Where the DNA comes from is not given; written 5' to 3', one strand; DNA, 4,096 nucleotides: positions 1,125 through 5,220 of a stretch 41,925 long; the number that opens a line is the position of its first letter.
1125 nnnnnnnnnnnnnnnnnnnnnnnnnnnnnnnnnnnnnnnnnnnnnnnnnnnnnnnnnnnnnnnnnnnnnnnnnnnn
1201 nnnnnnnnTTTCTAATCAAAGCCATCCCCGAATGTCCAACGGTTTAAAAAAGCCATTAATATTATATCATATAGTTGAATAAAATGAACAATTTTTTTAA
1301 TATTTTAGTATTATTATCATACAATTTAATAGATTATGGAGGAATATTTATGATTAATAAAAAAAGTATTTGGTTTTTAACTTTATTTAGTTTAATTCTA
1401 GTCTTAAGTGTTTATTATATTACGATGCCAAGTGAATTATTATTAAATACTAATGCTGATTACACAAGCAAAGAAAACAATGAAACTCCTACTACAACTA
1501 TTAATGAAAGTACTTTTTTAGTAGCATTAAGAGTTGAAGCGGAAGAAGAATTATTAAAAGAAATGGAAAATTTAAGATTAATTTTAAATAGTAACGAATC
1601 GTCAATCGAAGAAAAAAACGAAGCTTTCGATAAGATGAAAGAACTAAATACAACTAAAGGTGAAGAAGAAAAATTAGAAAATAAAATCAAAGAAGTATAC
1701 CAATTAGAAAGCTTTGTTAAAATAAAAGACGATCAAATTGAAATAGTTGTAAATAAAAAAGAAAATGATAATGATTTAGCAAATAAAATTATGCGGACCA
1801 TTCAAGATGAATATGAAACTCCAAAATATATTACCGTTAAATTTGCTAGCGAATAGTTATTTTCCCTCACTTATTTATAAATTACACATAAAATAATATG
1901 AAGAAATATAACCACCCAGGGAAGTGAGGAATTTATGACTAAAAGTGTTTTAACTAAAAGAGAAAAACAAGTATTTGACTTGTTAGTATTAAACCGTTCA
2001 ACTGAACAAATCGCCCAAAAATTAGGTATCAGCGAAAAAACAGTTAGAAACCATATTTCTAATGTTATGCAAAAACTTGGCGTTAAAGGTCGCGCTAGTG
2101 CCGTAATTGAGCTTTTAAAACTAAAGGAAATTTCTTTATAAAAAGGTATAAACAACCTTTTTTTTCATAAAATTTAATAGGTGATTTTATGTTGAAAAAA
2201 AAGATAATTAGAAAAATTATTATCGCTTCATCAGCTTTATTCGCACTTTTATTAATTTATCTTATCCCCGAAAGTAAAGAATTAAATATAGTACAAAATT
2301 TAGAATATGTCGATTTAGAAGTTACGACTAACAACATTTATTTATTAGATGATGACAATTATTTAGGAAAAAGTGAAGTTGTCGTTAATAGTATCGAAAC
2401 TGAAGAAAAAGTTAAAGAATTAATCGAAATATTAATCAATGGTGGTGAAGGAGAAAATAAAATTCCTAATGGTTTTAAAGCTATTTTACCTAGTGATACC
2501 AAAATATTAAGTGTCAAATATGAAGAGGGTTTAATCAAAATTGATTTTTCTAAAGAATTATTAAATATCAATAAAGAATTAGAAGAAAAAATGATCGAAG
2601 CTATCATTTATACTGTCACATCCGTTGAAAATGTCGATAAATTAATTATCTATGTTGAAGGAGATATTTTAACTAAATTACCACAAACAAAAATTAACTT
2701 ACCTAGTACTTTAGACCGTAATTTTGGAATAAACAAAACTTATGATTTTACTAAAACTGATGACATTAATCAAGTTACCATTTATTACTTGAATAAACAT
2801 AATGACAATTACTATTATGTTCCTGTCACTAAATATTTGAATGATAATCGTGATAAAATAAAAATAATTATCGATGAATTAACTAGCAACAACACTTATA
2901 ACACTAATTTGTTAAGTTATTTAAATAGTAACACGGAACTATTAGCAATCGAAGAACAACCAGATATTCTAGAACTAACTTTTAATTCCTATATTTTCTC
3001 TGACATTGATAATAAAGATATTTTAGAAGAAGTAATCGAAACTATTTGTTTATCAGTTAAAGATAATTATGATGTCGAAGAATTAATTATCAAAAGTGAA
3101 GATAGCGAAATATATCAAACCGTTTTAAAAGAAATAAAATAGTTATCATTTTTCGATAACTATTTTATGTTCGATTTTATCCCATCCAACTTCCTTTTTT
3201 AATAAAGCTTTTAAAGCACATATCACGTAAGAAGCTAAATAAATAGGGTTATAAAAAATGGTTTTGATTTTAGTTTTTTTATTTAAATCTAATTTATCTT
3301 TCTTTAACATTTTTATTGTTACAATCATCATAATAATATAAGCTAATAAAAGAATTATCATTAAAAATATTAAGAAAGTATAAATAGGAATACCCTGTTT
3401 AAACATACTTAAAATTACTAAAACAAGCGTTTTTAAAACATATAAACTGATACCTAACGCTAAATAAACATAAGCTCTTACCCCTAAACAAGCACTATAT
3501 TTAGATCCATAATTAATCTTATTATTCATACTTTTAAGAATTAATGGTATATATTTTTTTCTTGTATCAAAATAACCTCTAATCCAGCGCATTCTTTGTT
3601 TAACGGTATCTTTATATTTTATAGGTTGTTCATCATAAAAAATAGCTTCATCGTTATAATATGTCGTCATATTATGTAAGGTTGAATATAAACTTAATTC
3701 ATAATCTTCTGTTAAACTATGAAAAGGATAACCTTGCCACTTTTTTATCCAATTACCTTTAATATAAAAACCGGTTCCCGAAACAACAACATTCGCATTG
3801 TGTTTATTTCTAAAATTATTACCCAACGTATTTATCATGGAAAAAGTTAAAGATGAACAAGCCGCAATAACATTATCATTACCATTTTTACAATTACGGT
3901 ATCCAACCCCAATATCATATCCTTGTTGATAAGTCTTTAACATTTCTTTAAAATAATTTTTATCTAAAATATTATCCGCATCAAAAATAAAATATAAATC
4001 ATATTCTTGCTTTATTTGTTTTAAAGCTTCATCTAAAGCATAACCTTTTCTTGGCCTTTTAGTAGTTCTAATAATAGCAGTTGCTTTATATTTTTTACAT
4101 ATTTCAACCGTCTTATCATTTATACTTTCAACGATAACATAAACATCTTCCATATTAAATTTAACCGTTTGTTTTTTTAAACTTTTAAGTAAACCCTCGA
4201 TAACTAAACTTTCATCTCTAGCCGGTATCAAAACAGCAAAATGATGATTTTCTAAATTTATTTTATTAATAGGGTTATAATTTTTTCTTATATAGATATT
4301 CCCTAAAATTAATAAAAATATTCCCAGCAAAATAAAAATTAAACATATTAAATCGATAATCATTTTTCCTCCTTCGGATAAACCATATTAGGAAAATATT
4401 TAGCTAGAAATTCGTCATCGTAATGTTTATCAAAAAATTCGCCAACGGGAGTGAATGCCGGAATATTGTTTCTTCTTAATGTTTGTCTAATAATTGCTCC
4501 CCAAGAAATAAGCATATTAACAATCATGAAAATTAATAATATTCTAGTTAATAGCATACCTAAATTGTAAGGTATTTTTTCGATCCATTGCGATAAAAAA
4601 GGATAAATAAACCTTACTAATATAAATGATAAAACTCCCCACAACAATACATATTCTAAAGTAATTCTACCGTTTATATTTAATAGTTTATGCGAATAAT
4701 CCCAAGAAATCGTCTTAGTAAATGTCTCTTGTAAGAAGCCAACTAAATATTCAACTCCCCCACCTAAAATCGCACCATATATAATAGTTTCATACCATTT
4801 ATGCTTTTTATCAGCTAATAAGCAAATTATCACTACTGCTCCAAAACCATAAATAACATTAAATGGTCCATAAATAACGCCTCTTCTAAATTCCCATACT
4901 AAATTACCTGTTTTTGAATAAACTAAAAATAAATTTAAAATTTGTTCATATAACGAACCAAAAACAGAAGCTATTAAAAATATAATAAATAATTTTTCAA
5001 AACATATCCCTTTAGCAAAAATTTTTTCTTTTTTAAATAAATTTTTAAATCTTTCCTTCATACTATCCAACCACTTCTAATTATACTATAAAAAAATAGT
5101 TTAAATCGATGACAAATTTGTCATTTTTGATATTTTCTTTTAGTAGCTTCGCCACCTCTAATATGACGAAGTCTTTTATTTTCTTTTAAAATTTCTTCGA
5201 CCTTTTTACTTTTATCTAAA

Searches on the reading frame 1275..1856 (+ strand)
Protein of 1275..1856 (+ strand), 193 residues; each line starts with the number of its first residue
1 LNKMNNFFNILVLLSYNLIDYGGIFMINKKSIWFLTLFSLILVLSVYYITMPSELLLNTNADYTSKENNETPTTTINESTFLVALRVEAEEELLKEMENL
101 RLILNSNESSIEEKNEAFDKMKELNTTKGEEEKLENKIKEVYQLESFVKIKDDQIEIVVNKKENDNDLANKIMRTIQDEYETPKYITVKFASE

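Call 11: search_protein_families(library=pfam, max_evalue=0.01, proteins=[window:1275-1856:+])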
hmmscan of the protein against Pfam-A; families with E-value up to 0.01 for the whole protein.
window:1275-1856:+ (193 aa): 2 families
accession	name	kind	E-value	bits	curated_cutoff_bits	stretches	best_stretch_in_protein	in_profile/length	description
PF12685.13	SpoIIIAH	-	1.7e-13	51.4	30.6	1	30-182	1-184/191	SpoIIIAH-like protein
PF04121.18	Nup84_Nup100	-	0.0067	15.1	22.5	1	80-165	518-595/717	Nuclear pore protein 84 / 107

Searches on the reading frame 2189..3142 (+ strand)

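Call 11: search_protein_families(library=pfam, max_evalue=0.01, proteins=[window:2189-3142:+])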
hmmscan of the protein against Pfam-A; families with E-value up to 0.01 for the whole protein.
window:2189-3142:+ (317 aa): 1 family
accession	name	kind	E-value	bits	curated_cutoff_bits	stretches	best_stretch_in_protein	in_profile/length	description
PF10646.14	Germane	-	5.7e-24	85.4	23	2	50-159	2-114/117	Sporulation and spore germination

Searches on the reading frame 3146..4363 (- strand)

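Call 11: search_protein_families(library=pfam, max_evalue=0.01, proteins=[window:3146-4363:-])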
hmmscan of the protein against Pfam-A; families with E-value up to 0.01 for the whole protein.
window:3146-4363:- (405 aa): 4 families
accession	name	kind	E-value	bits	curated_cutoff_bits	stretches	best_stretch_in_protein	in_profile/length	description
PF13632.12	Glyco_trans_2_3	-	3.5e-19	69.8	27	1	126-342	4-192/198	Glycosyl transferase family group 2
PF13641.12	Glyco_tranf_2_3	-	4.4e-17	63.3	27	1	41-263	2-230/230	Glycosyltransferase like family 2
PF00535.33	Glycos_transf_2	-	1.1e-13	51.9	23.3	1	44-198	2-157/168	Glycosyl transferase family 2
PF13704.12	Glyco_tranf_2_4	-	0.00022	22.1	27.5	1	67-134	15-85/98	Glycosyl transferase family 2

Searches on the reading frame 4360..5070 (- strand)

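Call 11: search_protein_families(library=pfam, max_evalue=0.01, proteins=[window:4360-5070:-])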
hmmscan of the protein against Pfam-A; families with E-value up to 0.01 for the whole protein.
window:4360-5070:- (236 aa): 1 family
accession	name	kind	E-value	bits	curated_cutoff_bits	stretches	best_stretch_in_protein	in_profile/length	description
PF06541.16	ABC_trans_CmpB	-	6.7e-35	120.9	25.9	1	30-189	2-150/151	Putative ABC-transporter type IV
